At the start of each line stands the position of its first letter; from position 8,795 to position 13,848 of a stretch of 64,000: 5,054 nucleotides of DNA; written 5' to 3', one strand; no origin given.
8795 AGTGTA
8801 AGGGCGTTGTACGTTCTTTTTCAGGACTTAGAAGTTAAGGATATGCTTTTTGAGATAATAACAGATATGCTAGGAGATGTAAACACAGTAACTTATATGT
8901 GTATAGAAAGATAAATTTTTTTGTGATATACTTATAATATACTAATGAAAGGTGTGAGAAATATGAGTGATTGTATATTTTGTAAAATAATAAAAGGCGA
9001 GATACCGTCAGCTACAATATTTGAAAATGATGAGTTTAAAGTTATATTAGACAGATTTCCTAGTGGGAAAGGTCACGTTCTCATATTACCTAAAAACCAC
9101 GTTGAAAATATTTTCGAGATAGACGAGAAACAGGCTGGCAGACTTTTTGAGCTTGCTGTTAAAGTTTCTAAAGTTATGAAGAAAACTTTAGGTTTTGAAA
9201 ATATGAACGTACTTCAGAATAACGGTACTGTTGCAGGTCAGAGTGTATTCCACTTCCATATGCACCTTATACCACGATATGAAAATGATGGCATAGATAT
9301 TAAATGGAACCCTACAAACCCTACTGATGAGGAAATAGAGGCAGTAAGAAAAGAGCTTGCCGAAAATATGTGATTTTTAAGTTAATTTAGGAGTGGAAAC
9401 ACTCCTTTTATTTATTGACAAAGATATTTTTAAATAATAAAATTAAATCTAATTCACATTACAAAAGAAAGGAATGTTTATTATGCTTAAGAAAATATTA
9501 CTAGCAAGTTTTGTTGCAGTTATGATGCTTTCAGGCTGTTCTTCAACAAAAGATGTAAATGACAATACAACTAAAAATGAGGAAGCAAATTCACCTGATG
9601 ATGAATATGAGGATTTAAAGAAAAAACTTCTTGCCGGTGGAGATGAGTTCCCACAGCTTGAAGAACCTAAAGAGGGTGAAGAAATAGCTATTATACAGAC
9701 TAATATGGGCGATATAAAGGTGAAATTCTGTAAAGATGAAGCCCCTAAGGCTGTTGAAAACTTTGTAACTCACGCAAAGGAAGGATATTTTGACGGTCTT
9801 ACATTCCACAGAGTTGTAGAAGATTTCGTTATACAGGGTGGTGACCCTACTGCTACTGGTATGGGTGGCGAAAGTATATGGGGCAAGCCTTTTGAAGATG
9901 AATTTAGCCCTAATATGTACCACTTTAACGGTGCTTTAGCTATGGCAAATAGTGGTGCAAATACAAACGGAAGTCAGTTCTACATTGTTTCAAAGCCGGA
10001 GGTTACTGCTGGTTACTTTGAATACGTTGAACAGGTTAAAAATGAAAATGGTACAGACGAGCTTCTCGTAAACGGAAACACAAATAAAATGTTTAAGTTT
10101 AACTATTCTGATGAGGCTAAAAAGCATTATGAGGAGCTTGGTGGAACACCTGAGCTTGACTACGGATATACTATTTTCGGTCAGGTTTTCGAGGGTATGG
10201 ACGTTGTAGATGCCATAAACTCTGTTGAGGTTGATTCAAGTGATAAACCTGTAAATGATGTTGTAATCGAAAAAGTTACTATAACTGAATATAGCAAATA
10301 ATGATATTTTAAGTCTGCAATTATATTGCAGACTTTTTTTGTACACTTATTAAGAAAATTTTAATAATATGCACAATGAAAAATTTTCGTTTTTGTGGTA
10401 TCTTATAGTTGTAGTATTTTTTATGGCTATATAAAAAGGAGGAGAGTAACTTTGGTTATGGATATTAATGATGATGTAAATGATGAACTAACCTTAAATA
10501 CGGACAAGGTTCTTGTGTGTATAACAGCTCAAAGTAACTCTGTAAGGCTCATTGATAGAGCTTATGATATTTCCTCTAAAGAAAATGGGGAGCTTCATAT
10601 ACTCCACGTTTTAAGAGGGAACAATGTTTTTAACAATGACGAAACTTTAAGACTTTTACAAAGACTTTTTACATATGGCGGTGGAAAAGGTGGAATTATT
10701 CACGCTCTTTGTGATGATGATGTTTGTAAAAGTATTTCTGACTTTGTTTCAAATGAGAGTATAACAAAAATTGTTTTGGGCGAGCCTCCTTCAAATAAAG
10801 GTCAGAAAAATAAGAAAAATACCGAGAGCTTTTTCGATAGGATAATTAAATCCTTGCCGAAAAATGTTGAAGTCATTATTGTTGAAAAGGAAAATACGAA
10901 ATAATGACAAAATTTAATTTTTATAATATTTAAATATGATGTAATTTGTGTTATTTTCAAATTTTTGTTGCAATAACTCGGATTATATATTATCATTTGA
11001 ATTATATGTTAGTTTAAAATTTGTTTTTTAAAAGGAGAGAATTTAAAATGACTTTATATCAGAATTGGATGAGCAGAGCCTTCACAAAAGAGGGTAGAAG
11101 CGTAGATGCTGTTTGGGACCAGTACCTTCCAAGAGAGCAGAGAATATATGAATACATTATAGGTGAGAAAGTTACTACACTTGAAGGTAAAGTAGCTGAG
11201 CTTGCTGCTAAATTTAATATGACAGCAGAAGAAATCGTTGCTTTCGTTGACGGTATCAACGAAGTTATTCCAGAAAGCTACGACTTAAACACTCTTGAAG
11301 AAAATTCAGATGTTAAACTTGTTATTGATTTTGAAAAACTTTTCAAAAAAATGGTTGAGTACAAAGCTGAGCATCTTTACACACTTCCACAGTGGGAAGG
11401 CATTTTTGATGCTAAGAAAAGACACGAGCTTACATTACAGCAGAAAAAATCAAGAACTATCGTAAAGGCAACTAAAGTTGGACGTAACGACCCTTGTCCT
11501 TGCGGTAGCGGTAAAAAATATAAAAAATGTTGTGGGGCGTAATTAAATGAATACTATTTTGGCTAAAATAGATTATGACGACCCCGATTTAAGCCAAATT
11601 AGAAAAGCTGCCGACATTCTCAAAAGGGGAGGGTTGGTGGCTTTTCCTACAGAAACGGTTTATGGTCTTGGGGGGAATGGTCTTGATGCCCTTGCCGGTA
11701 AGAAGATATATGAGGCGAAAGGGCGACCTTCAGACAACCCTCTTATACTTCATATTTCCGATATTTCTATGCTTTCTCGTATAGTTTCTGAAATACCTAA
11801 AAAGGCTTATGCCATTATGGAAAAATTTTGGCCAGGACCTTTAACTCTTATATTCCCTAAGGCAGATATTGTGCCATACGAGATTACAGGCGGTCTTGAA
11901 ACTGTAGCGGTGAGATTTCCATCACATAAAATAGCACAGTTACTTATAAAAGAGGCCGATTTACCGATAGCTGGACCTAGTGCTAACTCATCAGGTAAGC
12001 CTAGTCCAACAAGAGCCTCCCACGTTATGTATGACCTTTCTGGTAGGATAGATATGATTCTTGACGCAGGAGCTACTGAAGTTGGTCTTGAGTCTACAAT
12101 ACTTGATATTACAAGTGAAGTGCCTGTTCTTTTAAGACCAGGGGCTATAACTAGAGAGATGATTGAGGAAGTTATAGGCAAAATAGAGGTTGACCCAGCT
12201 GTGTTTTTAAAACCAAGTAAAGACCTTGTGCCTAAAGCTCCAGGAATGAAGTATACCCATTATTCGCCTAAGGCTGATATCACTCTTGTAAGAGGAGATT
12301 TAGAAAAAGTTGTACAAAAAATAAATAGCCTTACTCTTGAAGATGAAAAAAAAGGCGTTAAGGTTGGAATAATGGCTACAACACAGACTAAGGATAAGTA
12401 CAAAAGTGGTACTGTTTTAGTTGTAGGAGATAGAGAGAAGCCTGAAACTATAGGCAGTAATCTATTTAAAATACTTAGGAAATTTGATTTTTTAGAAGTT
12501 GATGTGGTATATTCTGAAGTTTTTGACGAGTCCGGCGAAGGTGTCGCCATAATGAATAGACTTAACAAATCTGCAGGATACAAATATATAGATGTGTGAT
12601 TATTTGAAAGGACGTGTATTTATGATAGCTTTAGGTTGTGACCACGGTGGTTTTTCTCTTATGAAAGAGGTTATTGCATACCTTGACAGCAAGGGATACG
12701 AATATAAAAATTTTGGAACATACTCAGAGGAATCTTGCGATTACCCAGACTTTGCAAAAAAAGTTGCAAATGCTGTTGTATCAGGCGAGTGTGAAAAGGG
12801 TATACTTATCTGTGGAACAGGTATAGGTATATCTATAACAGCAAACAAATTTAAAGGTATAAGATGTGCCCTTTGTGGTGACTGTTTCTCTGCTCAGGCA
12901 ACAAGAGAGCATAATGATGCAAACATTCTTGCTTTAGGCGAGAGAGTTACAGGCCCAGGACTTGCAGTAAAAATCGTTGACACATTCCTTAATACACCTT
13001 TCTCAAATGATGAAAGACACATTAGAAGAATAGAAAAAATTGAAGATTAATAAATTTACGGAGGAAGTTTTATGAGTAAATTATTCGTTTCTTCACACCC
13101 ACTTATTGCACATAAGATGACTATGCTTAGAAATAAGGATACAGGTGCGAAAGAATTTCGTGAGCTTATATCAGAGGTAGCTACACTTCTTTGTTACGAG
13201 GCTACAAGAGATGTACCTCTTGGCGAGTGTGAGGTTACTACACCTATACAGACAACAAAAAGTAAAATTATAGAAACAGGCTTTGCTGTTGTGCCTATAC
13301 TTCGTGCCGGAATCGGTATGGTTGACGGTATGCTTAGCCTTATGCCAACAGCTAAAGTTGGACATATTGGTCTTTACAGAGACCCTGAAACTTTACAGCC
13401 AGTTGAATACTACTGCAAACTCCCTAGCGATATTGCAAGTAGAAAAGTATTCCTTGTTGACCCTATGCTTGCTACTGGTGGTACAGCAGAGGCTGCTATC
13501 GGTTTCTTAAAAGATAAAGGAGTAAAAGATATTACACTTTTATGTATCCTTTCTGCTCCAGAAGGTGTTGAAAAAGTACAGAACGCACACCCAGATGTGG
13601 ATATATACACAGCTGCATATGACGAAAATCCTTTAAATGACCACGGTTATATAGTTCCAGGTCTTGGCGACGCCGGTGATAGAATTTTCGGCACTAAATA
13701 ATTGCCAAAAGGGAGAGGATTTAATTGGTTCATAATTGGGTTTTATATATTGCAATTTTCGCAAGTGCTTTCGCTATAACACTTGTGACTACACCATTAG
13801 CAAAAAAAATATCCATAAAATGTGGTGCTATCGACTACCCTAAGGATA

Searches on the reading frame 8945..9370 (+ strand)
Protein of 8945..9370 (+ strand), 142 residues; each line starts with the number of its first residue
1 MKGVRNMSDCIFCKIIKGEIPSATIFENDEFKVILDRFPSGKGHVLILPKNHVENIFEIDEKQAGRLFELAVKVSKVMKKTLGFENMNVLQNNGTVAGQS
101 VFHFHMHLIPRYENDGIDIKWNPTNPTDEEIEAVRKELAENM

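Call 58: search_protein_families(library=pfam, proteins=[window:8945-9370:+], max_evalue=0.001)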
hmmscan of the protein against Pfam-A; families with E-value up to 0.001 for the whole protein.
window:8945-9370:+ (142 aa): 3 families
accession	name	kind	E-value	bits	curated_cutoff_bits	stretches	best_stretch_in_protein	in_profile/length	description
PF01230.28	HIT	-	2.3e-26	92.7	21.5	1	17-113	1-97/98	HIT domain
PF11969.13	DcpS_C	-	1.8e-17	64.2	24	1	10-110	2-101/114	Scavenger mRNA decapping enzyme C-term binding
PF16285.10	DUF4931_N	-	0.00046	20.7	24.1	1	25-109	39-119/124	Domain of unknown function (DUF4931) N-terminal domain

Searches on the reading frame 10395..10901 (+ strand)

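Call 58: search_protein_families(library=pfam, proteins=[window:10395-10901:+], max_evalue=0.001)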
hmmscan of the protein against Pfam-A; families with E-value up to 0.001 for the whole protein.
window:10395-10901:+ (169 aa): 1 family
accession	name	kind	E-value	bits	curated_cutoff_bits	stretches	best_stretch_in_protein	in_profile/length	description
PF00582.32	Usp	-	0.00057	20.9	24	1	37-82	3-48/141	Universal stress protein family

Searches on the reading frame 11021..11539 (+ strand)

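Call 58: search_protein_families(library=pfam, proteins=[window:11021-11539:+], max_evalue=0.001)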
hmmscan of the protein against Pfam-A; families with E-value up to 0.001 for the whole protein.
window:11021-11539:+ (173 aa): 1 family
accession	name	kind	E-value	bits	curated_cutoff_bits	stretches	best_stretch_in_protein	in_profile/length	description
PF02810.21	SEC-C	-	3.6e-11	43.2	20.4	1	155-172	1-18/19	SEC-C motif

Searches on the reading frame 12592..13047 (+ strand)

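Call 58: search_protein_families(library=pfam, proteins=[window:12592-13047:+], max_evalue=0.001)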
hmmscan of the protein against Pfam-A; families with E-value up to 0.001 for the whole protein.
window:12592-13047:+ (152 aa): 1 family
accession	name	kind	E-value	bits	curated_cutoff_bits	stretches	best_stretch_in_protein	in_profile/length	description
PF02502.23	LacAB_rpiB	-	1.7e-62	209.8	24.7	1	12-150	1-138/138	Ribose/Galactose Isomerase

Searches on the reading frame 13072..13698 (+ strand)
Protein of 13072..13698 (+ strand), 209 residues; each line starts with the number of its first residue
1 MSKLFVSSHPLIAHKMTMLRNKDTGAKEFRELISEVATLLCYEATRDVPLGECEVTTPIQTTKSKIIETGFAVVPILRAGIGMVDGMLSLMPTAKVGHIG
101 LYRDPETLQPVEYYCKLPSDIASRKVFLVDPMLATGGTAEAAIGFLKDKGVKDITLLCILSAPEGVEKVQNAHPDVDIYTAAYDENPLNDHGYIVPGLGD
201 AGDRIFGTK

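Call 58: search_protein_families(library=pfam, proteins=[window:13072-13698:+], max_evalue=0.001)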
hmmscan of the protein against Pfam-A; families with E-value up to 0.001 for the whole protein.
window:13072-13698:+ (209 aa): 2 families
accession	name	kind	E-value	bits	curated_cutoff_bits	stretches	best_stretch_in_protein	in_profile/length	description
PF14681.12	UPRTase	-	7.1e-77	258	27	1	6-208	1-206/206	Uracil phosphoribosyltransferase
PF00156.33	Pribosyltran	-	1.1e-09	38.2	26.3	1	71-171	31-135/158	Phosphoribosyl transferase domain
